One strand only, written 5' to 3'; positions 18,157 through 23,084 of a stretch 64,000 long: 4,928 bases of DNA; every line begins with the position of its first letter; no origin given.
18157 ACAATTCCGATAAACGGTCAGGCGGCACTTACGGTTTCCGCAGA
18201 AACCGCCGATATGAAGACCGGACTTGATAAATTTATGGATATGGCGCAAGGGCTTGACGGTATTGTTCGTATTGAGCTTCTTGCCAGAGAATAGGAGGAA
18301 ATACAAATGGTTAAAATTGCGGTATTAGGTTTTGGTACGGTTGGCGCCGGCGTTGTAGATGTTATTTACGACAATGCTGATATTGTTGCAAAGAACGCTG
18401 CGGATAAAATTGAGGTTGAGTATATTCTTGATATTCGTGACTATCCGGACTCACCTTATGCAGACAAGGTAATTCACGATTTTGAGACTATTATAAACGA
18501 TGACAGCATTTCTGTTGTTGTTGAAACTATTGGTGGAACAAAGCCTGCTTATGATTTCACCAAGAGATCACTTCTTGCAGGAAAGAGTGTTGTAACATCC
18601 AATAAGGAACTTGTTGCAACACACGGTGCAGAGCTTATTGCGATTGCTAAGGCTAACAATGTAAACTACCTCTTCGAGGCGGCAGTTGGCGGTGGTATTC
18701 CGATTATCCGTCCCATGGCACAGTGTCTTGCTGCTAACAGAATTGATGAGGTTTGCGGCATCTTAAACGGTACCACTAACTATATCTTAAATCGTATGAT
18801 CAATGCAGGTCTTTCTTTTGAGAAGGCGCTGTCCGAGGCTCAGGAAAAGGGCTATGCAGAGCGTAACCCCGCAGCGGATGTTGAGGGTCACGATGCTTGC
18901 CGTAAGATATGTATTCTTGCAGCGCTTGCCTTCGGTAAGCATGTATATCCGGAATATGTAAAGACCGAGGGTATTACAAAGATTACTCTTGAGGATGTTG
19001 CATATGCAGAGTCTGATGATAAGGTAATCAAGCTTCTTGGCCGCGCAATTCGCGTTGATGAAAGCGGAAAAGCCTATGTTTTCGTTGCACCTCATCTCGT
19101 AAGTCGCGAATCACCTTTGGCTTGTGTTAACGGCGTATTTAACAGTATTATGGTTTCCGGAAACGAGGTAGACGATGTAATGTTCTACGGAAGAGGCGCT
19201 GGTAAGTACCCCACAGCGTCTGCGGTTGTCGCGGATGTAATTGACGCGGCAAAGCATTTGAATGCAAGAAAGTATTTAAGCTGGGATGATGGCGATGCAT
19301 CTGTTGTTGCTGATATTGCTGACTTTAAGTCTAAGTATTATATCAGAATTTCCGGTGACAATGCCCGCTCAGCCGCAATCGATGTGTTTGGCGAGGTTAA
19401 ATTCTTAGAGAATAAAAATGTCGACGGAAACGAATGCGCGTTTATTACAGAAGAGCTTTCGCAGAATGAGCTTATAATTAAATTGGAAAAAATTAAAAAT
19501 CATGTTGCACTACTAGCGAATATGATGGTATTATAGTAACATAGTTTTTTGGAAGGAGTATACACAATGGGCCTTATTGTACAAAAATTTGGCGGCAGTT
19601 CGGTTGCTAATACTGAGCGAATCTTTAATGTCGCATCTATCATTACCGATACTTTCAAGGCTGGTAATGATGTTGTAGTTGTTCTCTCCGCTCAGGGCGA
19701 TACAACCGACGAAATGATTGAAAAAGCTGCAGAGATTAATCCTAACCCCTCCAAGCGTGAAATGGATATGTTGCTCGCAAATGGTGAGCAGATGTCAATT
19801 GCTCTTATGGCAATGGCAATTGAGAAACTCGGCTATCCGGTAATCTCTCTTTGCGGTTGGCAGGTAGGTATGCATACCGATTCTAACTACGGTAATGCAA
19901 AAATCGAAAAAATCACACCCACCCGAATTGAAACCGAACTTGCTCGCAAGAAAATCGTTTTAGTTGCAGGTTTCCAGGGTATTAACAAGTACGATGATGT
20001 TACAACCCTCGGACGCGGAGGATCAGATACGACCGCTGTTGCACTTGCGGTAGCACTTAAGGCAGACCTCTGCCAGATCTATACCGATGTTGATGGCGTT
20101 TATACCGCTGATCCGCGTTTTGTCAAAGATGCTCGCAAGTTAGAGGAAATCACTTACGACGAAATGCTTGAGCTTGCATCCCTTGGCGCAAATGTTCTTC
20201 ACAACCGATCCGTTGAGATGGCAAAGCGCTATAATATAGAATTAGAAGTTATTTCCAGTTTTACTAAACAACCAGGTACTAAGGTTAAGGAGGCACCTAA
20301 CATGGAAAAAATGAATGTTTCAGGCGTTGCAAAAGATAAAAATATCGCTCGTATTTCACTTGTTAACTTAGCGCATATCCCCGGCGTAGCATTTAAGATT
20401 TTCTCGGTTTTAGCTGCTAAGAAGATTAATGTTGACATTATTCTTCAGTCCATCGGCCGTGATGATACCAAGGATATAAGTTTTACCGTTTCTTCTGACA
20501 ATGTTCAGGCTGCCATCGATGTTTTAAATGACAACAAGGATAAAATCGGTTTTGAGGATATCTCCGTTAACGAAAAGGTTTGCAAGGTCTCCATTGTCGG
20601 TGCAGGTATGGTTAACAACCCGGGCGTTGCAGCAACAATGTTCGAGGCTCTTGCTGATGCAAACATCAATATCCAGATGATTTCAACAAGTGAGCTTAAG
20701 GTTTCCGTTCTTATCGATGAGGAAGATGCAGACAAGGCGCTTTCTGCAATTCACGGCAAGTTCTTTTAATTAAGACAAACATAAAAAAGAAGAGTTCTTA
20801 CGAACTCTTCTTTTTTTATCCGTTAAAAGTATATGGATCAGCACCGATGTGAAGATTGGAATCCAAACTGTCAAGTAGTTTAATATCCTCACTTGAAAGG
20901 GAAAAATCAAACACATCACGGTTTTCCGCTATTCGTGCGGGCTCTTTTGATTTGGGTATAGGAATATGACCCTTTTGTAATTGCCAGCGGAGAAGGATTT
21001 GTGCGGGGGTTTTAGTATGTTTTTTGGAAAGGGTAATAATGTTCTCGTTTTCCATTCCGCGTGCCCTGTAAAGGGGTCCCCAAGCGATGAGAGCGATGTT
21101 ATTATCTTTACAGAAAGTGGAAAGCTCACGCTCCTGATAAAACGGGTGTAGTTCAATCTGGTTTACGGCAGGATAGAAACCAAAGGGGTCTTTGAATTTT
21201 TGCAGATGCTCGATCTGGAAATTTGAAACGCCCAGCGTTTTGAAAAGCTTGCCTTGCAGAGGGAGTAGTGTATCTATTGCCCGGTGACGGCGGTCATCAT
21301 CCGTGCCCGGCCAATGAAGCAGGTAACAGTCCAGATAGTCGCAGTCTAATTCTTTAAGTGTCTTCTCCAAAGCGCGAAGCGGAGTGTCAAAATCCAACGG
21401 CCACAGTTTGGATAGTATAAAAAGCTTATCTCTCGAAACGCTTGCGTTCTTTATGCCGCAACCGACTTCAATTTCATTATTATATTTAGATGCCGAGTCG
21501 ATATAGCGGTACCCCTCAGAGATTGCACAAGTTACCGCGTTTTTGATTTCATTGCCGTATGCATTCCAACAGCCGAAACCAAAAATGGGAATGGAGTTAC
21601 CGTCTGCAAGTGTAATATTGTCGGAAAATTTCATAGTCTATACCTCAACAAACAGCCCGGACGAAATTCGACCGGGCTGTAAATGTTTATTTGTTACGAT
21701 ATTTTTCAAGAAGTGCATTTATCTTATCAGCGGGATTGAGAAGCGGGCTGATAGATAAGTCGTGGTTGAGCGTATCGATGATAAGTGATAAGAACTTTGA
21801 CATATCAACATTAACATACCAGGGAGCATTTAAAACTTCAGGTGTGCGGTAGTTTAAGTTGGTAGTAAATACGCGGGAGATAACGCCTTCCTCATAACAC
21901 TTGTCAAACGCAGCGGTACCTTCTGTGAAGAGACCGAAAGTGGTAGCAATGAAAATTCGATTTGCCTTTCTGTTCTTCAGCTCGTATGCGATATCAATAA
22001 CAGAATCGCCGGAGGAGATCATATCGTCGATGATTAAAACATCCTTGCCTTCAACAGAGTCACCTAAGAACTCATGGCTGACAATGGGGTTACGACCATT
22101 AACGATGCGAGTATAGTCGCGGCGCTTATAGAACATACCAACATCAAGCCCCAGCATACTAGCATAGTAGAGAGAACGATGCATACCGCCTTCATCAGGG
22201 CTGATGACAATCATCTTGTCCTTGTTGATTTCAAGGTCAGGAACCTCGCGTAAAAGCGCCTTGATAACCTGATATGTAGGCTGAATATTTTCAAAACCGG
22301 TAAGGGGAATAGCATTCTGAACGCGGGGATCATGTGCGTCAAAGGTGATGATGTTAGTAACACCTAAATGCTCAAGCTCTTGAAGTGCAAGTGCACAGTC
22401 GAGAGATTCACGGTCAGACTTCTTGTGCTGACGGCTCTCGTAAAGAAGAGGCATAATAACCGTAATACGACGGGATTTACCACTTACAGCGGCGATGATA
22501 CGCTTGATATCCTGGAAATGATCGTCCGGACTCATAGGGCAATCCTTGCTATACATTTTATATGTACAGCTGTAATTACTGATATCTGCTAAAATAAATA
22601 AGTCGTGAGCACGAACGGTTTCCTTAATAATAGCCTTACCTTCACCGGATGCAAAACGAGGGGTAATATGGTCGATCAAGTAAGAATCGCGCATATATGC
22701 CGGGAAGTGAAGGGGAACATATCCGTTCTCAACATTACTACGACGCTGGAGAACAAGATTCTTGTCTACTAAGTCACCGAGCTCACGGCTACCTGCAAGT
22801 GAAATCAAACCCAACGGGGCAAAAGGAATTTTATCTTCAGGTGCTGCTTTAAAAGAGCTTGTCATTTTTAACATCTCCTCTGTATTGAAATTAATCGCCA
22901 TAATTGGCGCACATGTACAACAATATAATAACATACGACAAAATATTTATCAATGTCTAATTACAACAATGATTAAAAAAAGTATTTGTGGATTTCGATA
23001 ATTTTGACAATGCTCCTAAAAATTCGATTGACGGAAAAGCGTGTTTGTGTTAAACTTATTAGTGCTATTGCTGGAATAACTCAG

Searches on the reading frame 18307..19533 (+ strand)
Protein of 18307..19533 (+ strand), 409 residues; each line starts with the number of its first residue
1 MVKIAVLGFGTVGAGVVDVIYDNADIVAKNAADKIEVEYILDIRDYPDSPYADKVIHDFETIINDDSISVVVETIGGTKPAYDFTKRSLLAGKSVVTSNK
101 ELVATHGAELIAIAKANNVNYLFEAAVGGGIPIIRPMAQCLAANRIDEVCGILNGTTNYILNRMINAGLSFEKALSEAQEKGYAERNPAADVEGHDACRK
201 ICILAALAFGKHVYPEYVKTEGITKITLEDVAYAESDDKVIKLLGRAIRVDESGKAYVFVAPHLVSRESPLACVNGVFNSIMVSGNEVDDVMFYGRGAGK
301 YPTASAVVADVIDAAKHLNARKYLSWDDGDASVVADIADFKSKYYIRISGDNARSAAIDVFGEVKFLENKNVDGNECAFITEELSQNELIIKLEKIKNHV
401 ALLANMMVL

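Call 50: search_protein_families(library=pfam, proteins=[window:18307-19533:+], max_evalue=0.00001)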
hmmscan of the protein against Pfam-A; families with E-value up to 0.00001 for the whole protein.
window:18307-19533:+ (409 aa): 2 families
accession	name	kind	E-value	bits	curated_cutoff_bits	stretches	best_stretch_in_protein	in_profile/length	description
PF00742.24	Homoserine_dh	-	1.1e-64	217.9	22.9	1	132-312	1-173/173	Homoserine dehydrogenase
PF03447.22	NAD_binding_3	-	3.4e-10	41.1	24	1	8-124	1-116/116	Homoserine dehydrogenase, NAD binding domain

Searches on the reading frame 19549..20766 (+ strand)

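Call 50: search_protein_families(library=pfam, proteins=[window:19549-20766:+], max_evalue=0.00001)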
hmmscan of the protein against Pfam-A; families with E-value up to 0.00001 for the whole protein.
window:19549-20766:+ (406 aa): 4 families
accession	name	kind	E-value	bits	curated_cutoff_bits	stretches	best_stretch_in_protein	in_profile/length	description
PF00696.33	AA_kinase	-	1.4e-55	189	24.9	1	9-236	2-234/234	Amino acid kinase family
PF22468.2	ACT_9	-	4.3e-38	129.3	27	2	347-405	1-61/61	ACT domain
PF13840.12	ACT_7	-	2.4e-21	75.8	27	1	340-402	2-64/65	ACT domain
PF01842.31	ACT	-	4.4e-12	46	27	1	350-401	3-61/66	ACT domain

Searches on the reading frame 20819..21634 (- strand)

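Call 50: search_protein_families(library=pfam, proteins=[window:20819-21634:-], max_evalue=0.00001)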
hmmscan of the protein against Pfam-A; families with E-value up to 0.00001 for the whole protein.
window:20819-21634:- (272 aa): 1 family
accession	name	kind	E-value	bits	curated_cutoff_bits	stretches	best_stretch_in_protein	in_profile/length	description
PF00248.27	Aldo_ket_red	-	1.3e-39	136.5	24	1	29-258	20-290/291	Aldo/keto reductase family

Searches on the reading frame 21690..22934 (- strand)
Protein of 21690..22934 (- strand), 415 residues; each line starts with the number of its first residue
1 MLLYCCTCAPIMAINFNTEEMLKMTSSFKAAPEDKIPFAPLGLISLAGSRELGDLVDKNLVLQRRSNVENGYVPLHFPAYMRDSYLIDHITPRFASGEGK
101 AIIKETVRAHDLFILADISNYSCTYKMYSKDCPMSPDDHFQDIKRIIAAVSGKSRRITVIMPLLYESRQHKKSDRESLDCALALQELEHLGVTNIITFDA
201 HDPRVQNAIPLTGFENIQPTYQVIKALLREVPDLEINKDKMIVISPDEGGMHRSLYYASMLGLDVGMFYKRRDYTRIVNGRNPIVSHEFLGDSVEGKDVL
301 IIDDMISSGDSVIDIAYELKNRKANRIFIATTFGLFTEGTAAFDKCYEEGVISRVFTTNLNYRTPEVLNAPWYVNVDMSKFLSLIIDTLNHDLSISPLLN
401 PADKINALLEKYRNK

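Call 50: search_protein_families(library=pfam, proteins=[window:21690-22934:-], max_evalue=0.00001)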
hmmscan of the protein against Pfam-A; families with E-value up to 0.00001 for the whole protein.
window:21690-22934:- (415 aa): 3 families
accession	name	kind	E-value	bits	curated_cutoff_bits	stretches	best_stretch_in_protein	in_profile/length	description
PF13793.12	Pribosyltran_N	-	3.7e-17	62.7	25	1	43-191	3-117/117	N-terminal domain of ribose phosphate pyrophosphokinase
PF00156.33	Pribosyltran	-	1.5e-11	44.3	26.3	1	215-333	6-124/158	Phosphoribosyl transferase domain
PF14572.12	Pribosyl_synth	-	5e-09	36.8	27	1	290-398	78-182/184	Phosphoribosyl synthetase-associated domain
